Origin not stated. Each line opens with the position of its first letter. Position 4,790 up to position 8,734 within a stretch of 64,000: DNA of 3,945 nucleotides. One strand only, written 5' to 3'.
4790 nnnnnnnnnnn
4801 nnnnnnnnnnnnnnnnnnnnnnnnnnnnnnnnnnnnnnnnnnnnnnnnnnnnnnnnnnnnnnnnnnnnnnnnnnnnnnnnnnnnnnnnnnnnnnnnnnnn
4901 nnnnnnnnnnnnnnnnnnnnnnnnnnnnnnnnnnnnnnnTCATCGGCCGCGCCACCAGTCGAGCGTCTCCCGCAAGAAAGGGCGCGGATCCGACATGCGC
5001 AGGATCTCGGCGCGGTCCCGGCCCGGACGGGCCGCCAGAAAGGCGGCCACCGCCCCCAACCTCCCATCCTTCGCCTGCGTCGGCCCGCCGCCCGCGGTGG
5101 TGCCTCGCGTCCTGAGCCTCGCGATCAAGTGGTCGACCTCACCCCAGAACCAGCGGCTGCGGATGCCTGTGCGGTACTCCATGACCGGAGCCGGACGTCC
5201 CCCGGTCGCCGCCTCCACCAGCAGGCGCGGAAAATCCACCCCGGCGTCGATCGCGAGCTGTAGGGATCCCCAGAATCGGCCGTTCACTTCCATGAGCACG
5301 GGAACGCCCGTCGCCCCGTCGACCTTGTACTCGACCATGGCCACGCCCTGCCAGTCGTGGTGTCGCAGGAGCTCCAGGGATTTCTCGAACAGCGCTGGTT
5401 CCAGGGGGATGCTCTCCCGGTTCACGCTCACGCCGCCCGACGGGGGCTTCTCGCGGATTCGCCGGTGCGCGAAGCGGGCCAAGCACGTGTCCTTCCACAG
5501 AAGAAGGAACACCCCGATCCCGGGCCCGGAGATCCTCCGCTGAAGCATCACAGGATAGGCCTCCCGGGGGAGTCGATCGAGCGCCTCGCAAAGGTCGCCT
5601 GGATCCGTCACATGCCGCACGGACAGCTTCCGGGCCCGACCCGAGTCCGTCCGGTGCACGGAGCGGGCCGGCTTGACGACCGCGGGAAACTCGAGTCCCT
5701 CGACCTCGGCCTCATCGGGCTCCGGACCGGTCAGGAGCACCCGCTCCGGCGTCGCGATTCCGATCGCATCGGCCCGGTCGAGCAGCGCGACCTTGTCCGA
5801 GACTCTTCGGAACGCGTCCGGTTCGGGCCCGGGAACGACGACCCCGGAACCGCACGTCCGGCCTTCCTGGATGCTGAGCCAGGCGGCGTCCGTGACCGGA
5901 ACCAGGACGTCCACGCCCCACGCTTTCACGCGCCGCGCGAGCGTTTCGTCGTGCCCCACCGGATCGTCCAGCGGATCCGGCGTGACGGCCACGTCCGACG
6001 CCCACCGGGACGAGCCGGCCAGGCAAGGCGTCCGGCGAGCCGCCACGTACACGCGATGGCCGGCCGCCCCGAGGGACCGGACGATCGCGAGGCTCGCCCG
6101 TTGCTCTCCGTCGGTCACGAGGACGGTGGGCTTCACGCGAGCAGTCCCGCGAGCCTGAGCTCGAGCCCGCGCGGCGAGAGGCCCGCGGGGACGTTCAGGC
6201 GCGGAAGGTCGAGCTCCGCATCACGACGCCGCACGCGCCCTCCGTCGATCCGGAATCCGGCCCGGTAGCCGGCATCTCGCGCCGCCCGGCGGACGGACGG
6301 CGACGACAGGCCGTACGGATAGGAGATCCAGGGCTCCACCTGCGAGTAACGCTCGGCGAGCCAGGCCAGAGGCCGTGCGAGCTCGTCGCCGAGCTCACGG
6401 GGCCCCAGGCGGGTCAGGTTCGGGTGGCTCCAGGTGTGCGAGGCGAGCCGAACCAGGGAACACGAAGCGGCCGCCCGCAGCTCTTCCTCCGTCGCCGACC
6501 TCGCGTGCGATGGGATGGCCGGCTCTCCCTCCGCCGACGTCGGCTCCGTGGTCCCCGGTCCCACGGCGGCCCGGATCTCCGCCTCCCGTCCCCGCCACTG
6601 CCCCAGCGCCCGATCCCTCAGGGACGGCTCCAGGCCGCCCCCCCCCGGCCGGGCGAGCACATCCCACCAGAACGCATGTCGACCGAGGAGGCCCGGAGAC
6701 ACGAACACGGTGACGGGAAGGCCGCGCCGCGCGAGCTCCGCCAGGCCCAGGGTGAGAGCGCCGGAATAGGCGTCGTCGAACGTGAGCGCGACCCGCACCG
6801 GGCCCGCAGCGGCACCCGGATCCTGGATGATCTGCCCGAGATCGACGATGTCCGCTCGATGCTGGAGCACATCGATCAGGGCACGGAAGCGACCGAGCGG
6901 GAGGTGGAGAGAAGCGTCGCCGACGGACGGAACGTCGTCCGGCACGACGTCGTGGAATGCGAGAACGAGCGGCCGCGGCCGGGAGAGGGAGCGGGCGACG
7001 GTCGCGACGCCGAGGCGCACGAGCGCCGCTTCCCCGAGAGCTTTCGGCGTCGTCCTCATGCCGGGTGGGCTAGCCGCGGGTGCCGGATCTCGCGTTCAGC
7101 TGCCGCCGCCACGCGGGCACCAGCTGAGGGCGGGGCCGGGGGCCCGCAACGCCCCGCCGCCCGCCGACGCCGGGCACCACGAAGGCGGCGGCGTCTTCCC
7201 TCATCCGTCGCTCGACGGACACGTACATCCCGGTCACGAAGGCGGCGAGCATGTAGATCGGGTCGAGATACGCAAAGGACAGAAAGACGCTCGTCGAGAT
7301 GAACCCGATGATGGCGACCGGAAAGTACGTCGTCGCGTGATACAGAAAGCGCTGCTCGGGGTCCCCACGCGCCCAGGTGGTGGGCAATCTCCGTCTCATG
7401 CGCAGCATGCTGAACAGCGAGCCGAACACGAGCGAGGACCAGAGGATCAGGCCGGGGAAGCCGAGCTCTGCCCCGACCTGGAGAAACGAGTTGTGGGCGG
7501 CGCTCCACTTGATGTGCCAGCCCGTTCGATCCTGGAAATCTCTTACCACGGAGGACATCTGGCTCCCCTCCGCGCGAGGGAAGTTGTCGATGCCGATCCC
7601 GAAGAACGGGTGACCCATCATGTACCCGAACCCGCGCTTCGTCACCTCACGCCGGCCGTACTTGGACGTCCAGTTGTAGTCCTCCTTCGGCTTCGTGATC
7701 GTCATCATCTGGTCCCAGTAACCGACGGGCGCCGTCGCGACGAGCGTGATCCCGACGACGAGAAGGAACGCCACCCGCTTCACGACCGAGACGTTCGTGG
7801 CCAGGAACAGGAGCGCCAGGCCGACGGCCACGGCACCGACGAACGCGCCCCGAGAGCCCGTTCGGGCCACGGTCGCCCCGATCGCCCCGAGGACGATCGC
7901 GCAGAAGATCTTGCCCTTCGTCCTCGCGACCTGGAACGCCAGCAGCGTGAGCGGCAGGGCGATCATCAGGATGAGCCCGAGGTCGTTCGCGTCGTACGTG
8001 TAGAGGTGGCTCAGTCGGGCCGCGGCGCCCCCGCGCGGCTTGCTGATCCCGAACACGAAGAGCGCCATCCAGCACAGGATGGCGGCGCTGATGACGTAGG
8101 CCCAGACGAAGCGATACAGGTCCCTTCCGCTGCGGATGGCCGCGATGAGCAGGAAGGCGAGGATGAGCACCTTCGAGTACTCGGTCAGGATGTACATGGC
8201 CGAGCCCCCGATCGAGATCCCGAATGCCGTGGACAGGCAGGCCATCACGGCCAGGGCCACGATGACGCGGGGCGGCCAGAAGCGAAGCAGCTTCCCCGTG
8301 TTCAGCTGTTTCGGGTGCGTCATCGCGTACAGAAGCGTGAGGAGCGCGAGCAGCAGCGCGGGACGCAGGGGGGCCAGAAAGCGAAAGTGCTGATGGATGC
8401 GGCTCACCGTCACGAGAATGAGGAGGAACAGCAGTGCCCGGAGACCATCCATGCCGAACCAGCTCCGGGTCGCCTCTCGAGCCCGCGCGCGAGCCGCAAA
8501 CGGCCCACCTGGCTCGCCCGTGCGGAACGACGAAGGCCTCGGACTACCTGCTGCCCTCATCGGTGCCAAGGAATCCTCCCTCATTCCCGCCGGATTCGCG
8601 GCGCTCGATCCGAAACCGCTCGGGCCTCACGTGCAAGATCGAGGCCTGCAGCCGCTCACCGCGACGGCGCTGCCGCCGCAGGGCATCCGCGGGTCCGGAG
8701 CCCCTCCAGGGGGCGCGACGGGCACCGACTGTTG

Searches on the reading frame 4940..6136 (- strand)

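Call 7: search_protein_families(library=pfam, proteins=[window:4940-6136:-])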
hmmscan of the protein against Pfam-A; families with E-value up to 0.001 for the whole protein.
window:4940-6136:- (398 aa): 1 family
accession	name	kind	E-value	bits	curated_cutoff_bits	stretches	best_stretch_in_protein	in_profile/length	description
PF15632.11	ATPgrasp_Ter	-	8.5e-10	38.9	29.1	1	228-329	35-127/131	ATP-grasp in the biosynthetic pathway with Ter operon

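Call 33: search_protein_families(library=ncbifam, proteins=[window:4940-6136:-], max_evalue=0.00001)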
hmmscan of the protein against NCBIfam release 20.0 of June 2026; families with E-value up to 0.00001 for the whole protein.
window:4940-6136:- (398 aa): 2 families
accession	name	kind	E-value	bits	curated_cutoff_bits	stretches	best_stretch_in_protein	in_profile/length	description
NF005315.0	PRK06849.1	equivalog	5.3e-13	48.7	406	1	3-161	5-166/389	hypothetical protein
NF009405.0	PRK12767.1-4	equivalog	5.4e-08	32.2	390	1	5-324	3-303/320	carbamoyl phosphate synthase-like protein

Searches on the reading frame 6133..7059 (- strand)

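Call 7: search_protein_families(library=pfam, proteins=[window:6133-7059:-])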
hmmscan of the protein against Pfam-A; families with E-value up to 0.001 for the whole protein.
window:6133-7059:- (308 aa): 1 family
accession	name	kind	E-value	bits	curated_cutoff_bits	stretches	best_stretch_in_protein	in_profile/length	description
PF01522.26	Polysacc_deac_1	-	1.7e-16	60.7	23.1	1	89-267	8-123/124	Polysaccharide deacetylase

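Call 33: search_protein_families(library=ncbifam, proteins=[window:6133-7059:-], max_evalue=0.00001)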
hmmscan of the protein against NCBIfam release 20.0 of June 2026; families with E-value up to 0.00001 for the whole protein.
window:6133-7059:- (308 aa): 1 family
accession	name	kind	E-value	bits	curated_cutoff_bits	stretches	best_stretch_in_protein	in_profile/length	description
TIGR03933.1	PIA_icaB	equivalog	8.9e-06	25.4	248.35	0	224-290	163-229/245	intercellular adhesin biosynthesis polysaccharide N-deacetylase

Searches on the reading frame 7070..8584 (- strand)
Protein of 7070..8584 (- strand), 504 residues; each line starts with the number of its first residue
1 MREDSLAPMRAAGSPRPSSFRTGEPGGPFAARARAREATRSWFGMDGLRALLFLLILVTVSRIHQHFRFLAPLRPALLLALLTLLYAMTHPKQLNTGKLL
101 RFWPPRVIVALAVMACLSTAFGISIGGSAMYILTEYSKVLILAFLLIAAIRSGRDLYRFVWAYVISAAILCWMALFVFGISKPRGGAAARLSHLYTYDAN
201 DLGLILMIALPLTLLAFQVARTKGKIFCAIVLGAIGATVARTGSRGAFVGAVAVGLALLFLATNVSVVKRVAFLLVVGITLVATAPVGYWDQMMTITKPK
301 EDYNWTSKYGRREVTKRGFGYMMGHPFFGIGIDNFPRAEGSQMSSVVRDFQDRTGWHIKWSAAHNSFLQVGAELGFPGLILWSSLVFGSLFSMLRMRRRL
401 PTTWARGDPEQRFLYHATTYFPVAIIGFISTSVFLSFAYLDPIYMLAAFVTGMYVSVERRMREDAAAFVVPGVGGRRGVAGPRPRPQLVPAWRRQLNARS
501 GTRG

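Call 7: search_protein_families(library=pfam, proteins=[window:7070-8584:-])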
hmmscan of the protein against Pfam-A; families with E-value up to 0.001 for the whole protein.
window:7070-8584:- (504 aa): 1 family
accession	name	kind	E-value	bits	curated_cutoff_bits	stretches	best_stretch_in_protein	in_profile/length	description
PF04932.20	Wzy_C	-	2e-18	67.1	31.7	1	234-382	5-148/149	O-Antigen ligase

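Call 33: search_protein_families(library=ncbifam, proteins=[window:7070-8584:-], max_evalue=0.00001)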
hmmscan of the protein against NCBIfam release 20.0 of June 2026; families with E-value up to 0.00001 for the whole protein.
window:7070-8584:- (504 aa): 1 family
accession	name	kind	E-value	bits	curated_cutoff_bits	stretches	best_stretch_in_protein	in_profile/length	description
TIGR03097.1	PEP_O_lig_1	hypoth_equivalog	3.3e-24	85.5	188.1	1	67-450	40-400/408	putative O-glycosylation ligase, exosortase A system-associated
